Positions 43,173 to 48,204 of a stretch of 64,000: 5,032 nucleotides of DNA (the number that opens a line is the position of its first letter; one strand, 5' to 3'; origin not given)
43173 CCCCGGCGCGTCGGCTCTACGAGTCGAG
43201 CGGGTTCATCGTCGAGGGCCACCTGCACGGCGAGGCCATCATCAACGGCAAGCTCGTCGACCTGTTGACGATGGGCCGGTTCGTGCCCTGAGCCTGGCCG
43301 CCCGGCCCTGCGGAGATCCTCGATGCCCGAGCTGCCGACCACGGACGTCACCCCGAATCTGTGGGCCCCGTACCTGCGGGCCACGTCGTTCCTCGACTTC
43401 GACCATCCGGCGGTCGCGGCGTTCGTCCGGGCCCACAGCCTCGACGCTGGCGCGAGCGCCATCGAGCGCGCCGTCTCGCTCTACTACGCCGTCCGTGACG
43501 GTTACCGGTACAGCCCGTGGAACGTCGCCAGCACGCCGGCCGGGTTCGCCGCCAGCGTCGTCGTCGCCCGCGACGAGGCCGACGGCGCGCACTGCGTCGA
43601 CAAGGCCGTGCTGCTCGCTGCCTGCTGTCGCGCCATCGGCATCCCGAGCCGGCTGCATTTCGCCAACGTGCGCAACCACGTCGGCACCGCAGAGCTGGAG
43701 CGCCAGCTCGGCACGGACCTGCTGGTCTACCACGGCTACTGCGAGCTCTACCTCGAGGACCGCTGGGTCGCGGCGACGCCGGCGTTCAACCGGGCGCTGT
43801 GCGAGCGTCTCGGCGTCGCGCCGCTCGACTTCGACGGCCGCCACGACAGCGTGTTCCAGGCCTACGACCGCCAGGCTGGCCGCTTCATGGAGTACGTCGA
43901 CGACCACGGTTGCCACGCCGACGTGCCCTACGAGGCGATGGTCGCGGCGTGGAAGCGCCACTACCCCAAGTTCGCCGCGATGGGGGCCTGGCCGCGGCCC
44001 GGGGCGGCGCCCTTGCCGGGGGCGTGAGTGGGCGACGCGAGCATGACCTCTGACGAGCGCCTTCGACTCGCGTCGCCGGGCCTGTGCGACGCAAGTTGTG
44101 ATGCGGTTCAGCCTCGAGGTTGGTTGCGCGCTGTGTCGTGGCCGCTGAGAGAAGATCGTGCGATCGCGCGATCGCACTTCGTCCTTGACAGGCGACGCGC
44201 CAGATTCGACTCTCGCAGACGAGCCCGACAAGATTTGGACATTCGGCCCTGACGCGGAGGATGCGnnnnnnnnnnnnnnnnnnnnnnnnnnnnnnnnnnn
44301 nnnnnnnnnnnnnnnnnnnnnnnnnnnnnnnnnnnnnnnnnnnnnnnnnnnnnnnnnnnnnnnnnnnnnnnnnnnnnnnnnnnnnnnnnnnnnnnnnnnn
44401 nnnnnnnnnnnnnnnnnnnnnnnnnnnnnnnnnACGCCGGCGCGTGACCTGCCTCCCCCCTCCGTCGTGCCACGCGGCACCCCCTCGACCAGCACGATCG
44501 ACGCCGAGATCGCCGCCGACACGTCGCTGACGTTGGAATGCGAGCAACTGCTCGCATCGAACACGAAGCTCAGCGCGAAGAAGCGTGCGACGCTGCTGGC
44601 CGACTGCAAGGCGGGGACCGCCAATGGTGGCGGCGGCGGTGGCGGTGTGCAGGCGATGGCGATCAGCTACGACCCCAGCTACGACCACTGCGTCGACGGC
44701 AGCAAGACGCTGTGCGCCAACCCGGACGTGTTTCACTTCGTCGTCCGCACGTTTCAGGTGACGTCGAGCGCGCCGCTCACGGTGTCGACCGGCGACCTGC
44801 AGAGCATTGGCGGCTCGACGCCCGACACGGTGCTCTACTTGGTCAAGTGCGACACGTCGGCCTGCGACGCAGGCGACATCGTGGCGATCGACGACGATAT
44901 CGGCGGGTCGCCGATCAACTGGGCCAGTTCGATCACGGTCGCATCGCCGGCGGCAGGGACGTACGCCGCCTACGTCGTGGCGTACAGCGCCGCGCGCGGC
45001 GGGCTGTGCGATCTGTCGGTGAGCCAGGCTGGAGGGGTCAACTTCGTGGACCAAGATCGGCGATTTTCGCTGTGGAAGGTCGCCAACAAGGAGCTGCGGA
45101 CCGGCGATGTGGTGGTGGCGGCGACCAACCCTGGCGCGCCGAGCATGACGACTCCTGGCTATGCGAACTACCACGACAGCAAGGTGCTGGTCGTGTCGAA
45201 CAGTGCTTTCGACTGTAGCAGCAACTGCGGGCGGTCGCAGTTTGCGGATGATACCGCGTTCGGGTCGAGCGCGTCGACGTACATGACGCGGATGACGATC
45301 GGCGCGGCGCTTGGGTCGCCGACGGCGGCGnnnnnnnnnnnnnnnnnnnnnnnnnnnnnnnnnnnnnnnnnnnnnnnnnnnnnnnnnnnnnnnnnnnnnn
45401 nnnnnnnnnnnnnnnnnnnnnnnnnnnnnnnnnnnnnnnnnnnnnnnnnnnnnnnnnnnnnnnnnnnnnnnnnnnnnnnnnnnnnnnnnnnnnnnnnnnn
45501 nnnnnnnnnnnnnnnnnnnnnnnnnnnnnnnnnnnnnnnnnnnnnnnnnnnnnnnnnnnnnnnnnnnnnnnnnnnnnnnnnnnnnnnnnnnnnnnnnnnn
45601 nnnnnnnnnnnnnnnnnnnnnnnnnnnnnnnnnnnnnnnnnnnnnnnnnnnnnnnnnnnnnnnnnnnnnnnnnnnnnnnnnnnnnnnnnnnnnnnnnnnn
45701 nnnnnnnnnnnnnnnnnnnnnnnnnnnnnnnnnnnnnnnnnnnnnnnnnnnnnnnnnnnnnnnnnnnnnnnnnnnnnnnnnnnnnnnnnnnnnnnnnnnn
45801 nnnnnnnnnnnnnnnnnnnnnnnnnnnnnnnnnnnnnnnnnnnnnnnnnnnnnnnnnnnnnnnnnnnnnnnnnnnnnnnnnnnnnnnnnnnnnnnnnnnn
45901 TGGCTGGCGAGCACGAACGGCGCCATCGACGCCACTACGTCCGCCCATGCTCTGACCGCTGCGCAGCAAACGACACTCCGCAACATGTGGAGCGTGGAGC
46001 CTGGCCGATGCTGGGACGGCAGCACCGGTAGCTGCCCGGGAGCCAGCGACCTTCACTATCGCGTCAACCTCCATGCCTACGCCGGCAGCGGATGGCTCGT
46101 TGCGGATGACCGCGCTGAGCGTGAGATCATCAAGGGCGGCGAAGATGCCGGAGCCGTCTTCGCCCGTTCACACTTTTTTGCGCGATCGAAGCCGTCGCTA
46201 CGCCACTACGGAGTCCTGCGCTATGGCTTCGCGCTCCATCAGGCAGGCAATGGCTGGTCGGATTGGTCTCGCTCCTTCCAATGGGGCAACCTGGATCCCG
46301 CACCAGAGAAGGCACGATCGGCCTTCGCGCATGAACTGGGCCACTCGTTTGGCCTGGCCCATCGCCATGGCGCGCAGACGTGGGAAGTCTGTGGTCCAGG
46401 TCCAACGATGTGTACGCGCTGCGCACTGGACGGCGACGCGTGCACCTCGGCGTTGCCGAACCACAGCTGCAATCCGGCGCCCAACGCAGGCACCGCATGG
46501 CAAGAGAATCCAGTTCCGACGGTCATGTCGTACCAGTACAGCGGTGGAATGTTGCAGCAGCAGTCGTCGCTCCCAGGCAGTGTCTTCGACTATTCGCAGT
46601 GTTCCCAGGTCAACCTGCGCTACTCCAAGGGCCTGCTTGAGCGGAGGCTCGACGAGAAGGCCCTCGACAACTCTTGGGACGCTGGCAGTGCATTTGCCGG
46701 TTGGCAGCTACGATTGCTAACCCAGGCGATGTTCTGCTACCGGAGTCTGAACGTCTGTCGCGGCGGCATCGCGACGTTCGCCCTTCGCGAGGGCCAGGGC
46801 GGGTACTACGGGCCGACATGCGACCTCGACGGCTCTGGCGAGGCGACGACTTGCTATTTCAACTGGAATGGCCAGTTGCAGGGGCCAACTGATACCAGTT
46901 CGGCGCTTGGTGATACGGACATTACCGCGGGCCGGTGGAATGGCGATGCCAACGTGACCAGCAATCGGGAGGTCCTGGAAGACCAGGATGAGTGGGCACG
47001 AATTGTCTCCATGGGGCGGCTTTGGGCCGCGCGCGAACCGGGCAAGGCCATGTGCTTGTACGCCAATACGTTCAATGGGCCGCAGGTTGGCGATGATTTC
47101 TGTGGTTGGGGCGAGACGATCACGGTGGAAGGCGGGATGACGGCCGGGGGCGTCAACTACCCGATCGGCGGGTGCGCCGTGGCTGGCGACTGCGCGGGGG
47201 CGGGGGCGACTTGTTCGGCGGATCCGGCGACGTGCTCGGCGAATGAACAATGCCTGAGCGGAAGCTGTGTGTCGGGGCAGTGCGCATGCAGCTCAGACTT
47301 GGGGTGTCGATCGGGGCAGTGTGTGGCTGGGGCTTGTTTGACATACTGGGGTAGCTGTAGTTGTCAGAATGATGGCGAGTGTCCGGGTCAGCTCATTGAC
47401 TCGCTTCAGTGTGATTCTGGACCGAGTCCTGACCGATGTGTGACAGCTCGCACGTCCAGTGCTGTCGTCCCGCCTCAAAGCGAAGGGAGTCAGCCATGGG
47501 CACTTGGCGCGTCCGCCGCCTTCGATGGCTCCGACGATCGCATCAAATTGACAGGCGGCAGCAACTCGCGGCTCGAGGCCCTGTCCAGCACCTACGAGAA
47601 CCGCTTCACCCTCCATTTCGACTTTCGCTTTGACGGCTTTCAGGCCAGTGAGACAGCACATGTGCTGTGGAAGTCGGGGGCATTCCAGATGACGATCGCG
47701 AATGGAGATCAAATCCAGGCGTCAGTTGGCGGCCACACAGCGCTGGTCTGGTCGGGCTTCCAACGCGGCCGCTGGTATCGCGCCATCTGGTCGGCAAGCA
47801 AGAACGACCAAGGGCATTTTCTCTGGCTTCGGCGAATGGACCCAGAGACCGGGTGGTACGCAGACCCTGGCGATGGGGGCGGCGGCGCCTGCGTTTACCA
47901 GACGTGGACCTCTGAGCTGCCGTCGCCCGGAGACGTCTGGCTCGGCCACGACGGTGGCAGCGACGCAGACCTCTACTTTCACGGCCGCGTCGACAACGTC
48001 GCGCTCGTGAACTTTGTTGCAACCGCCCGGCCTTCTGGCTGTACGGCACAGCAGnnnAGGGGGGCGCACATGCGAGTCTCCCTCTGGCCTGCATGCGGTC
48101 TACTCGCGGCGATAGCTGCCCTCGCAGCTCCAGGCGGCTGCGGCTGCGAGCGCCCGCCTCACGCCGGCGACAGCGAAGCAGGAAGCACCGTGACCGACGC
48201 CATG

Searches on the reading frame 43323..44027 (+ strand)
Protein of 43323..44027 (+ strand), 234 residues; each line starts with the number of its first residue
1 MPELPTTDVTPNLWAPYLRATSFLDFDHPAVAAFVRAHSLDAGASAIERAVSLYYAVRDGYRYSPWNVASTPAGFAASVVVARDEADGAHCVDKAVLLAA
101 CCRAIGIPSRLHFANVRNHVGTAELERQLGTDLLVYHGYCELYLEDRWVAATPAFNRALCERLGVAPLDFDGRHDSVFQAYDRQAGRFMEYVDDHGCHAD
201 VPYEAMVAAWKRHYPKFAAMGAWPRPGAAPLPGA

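Call 7: search_protein_families(library=pfam, proteins=[window:43323-44027:+], max_evalue=0.01)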
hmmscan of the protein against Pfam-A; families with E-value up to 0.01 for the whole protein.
window:43323-44027:+ (234 aa): 1 family
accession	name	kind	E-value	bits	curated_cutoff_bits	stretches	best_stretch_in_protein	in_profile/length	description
PF01841.26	Transglut_core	-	1.1e-11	45.4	23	1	45-153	13-108/108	Transglutaminase-like superfamily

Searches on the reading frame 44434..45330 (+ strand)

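Call 55: search_protein_families(library=pfam, proteins=[window:44434-45330:+], max_evalue=5)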
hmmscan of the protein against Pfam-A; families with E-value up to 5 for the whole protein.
window:44434-45330:+ (299 aa): 1 family
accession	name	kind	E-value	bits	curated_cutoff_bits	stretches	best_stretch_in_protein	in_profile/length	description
PF04151.21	PPC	-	0.033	15.5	25.9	1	106-181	6-68/70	Bacterial pre-peptidase C-terminal domain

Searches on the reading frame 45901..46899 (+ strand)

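Call 55: search_protein_families(library=pfam, proteins=[window:45901-46899:+], max_evalue=5)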
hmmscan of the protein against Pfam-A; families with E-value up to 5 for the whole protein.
window:45901-46899:+ (333 aa): 8 families
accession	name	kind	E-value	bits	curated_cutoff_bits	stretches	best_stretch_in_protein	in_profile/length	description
PF13688.12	Reprolysin_5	-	0.0001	23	27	1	129-190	132-169/196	Metallo-peptidase family M12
PF13582.12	Reprolysin_3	-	0.00088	20.2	22.4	1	132-154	100-122/123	Metallo-peptidase family M12B Reprolysin-like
PF13583.11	Reprolysin_4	-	0.0029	17.7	22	1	139-157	136-154/203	Metallo-peptidase family M12B Reprolysin-like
PF13574.12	Reprolysin_2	-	0.011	16.1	27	1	136-175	123-147/195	Metallo-peptidase family M12B Reprolysin-like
PF10462.15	Peptidase_M66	-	0.034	13.5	20.6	1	139-156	193-211/306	Peptidase M66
PF00413.30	Peptidase_M10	-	0.061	13.6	24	1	126-156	96-126/159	Matrixin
PF16313.11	DUF4953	-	0.17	11.5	24.2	1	139-160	14-35/316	Met-zincin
PF12044.14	Metallopep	-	0.33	9.9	27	1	141-156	317-332/427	Putative peptidase family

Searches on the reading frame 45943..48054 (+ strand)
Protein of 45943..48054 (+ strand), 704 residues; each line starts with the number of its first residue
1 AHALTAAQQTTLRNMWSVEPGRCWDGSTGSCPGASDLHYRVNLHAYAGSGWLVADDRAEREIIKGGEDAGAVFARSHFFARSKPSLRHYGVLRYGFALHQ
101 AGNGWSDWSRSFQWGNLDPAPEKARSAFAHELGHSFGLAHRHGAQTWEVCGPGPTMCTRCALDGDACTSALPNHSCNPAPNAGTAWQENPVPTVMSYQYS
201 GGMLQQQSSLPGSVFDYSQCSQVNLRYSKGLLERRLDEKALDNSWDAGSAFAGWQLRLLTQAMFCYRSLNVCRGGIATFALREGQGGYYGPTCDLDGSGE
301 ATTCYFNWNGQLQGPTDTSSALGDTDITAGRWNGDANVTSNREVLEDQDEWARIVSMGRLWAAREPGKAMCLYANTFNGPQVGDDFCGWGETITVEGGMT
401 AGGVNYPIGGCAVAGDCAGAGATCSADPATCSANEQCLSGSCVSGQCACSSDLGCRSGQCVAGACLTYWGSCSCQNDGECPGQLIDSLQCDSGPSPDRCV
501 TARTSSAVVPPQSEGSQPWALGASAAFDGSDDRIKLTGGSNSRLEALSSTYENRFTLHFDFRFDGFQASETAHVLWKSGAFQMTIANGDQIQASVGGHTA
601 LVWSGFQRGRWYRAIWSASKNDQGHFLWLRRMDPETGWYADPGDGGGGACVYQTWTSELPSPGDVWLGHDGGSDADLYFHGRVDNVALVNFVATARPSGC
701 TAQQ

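Call 70: predict_structure(alignment_id=A2)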
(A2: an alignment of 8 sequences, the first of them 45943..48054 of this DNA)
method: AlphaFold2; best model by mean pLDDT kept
length: 704 residues; sequences in the alignment: 8
mean_pLDDT: 36.1   pTM: 0.34
mean pLDDT of the five models: 36.1, 35.5, 35.2, 34.5, 34.0
residues with pLDDT >= 90: 3; 70-90: 87; 50-70: 59; < 50: 555
segments of 3 or more residues with pLDDT < 50: 1-525, 536-549, 634-638, 640-647, 691-693
pLDDT, mean of each block of 10 residues (from residue 1): 27 29 35 26 22 23 25 22 21 21 24 27 28 23 26 31 26 25 21 20 23 24 23 24 28 29 22 22 28 33 30 26 23 24 23 25 22 21 22 24 21 23 27 37 38 32 29 24 23 24 22 27 48 45 41 68 75 81 82 83 78 77 77 48 45 79 68 68 58 60 79
secondary structure, 60 per line:
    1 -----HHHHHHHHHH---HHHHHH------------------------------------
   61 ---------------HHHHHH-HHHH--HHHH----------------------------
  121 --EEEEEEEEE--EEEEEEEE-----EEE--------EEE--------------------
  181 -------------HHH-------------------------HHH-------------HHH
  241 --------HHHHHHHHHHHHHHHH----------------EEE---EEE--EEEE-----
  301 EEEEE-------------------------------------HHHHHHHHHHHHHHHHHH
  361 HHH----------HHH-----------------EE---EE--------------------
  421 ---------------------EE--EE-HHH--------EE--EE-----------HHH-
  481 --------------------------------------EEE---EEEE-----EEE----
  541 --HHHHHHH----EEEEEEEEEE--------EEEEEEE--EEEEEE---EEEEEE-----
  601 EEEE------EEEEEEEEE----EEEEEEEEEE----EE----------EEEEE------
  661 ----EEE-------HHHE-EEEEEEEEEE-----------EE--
elements in order (helices of 4 or more, strands of 3 or more residues): H6-15 H19-24 H76-81 H83-86 H89-92 E123-131 E134-141 E147-149 E158-160 H249-264 E281-283 E287-289 E292-295 E301-305 H343-363 E519-521 E525-528 E534-536 H543-549 E554-563 E572-578 E581-586 E590-595 E601-604 E611-619 E624-633 E650-654 E665-667 E680-689
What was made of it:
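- On Metzincin zinc metalloproteases: The structural model of this region was unusable, with pLDDT below 50 (call 70).
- On LamG / concanavalin A-like lectin fold: The C-terminal ~150 aa were modelled at pLDDT 68-83 (call 70).
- Tried and rejected: AlphaFold on residues 560-1263 with an 8-sequence alignment was poor (mean pLDDT 36) apart from the C-terminal domain (call 70).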

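Call 74: fold_search(model_id=the predicted structure, library=pdb)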
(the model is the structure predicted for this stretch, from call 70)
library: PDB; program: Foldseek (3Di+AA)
matches with E <= 10: 1124; with E <= 0.001: 84
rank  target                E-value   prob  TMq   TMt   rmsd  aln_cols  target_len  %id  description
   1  8i5a_A                8.0e-07  1.00  0.17  0.16   5.5       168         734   10  N-acetyl-(R)-beta-phenylalanine acylase, 2.75 angstrom resolution (released 2023-03-15)
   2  8i5a_B                1.5e-06  1.00  0.17  0.16   5.9       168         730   12  N-acetyl-(R)-beta-phenylalanine acylase, 2.75 angstrom resolution (released 2023-03-15)
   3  8huy_B                2.0e-06  1.00  0.16  0.16   5.2       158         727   12  N-acetyl-(R)-beta-phenylalanine acylase (released 2023-03-15)
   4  1gnh_A                2.2e-06  1.00  0.16  0.49   3.7       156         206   12  HUMAN C-REACTIVE PROTEIN (released 1997-01-27)
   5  1n1s                  2.7e-06  1.00  0.15  0.17   6.0       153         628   15  Trypanosoma rangeli sialidase (released 2003-01-07)
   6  1lj7_C                2.9e-06  1.00  0.16  0.50   3.7       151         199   10  Crystal structure of calcium-depleted human C-reactive protein from perfectly twinned data (released 2002-06-05)
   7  8i59_B                2.9e-06  1.00  0.17  0.16   4.4       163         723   12  N-acetyl-(R)-beta-phenylalanine acylase, selenomethionyl derivative (released 2023-03-15)
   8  1lj7_H                3.2e-06  1.00  0.15  0.49   4.1       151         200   10  Crystal structure of calcium-depleted human C-reactive protein from perfectly twinned data (released 2002-06-05)
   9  1pz8_B                3.2e-06  1.00  0.14  0.48   8.3       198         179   13  Modulation of agrin function by alternative splicing and Ca2+ binding (released 2004-04-13)
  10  1mz5                  4.3e-06  1.00  0.14  0.16   6.2       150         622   14  Trypanosoma rangeli sialidase (released 2002-10-16)
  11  8i59_A                4.5e-06  1.00  0.16  0.16   4.0       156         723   10  N-acetyl-(R)-beta-phenylalanine acylase, selenomethionyl derivative (released 2023-03-15)
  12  1lj7_A                4.8e-06  1.00  0.15  0.49   4.0       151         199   11  Crystal structure of calcium-depleted human C-reactive protein from perfectly twinned data (released 2002-06-05)
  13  1sac_A                5.1e-06  1.00  0.17  0.51   5.2       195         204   12  THE STRUCTURE OF PENTAMERIC HUMAN SERUM AMYLOID P COMPONENT (released 1994-05-31)
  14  1ms0_A                5.7e-06  1.00  0.15  0.17   6.3       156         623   13  Monoclinic form of Trypanosoma cruzi trans-sialidase, in complex with 3-deoxy-2,3-dehydro-N-acetylneuraminic acid (DAN (released 2003-03-25)
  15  8huy_A                6.0e-06  1.00  0.16  0.16   6.1       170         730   10  N-acetyl-(R)-beta-phenylalanine acylase (released 2023-03-15)
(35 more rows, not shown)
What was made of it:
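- On LamG / concanavalin A-like lectin fold: Foldseek hits are C-reactive protein, serum amyloid P, agrin and pikachurin LG domains, neurexin LNS and the trans-sialidase lectin domain, with E of 1e-6 to 1e-5 and TM (target) about 0.5 (call 74).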
